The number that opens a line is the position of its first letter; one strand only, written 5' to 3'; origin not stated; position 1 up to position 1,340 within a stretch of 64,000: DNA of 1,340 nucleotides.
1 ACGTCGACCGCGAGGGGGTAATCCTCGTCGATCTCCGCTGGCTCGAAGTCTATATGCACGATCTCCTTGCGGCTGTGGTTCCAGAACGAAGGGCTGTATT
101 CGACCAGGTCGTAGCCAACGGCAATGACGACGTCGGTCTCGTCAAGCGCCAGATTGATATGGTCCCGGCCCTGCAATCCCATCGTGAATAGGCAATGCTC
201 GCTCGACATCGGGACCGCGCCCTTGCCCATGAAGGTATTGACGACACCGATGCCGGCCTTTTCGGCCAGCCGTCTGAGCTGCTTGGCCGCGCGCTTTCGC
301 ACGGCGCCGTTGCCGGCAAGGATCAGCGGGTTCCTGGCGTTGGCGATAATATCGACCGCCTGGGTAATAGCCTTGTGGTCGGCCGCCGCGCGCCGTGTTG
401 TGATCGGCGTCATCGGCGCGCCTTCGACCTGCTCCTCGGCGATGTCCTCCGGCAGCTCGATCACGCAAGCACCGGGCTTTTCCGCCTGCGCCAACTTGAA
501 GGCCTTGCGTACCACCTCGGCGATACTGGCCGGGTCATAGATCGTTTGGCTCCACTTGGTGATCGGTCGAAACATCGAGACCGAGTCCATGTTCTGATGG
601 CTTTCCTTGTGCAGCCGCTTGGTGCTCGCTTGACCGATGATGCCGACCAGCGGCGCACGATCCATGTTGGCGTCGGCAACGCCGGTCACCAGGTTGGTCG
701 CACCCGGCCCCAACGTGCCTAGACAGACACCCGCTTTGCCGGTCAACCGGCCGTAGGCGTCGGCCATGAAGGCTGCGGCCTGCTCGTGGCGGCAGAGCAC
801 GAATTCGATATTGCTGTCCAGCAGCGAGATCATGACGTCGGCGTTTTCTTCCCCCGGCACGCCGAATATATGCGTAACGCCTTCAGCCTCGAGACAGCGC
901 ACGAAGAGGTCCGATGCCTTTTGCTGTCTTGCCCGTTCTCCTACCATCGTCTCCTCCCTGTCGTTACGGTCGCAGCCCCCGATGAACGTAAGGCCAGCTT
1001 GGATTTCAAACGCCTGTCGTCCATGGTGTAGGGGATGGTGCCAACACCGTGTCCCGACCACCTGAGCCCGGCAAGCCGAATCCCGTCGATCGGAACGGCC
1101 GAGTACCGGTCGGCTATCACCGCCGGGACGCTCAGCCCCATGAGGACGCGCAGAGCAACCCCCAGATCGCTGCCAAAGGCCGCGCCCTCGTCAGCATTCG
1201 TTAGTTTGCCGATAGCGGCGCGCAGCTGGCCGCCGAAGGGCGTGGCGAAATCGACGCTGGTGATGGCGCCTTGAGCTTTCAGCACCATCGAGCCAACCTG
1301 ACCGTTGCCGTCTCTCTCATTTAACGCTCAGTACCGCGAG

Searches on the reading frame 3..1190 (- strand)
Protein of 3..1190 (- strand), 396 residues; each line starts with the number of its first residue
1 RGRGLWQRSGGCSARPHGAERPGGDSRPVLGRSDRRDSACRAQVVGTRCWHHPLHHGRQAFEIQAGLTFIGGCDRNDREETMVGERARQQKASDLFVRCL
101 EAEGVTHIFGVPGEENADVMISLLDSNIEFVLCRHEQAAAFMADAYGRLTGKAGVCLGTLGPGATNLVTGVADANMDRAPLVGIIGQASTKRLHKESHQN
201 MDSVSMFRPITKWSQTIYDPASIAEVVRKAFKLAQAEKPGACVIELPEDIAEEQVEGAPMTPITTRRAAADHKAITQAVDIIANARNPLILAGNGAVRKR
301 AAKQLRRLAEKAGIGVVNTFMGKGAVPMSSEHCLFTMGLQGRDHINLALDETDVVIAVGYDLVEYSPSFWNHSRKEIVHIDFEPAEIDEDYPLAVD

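Call 41: search_protein_families(library=pfam, proteins=[window:3-1190:-], max_evalue=0.00001)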
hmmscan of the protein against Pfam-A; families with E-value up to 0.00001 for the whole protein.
window:3-1190:- (396 aa): 2 families
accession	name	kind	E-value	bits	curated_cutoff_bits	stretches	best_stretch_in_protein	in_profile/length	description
PF02776.23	TPP_enzyme_N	-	5.7e-39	133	26.8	1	91-206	2-119/119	Thiamine pyrophosphate enzyme, N-terminal TPP binding domain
PF00205.28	TPP_enzyme_M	-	7.6e-31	107.1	30.4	1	275-394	1-123/137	Thiamine pyrophosphate enzyme, central domain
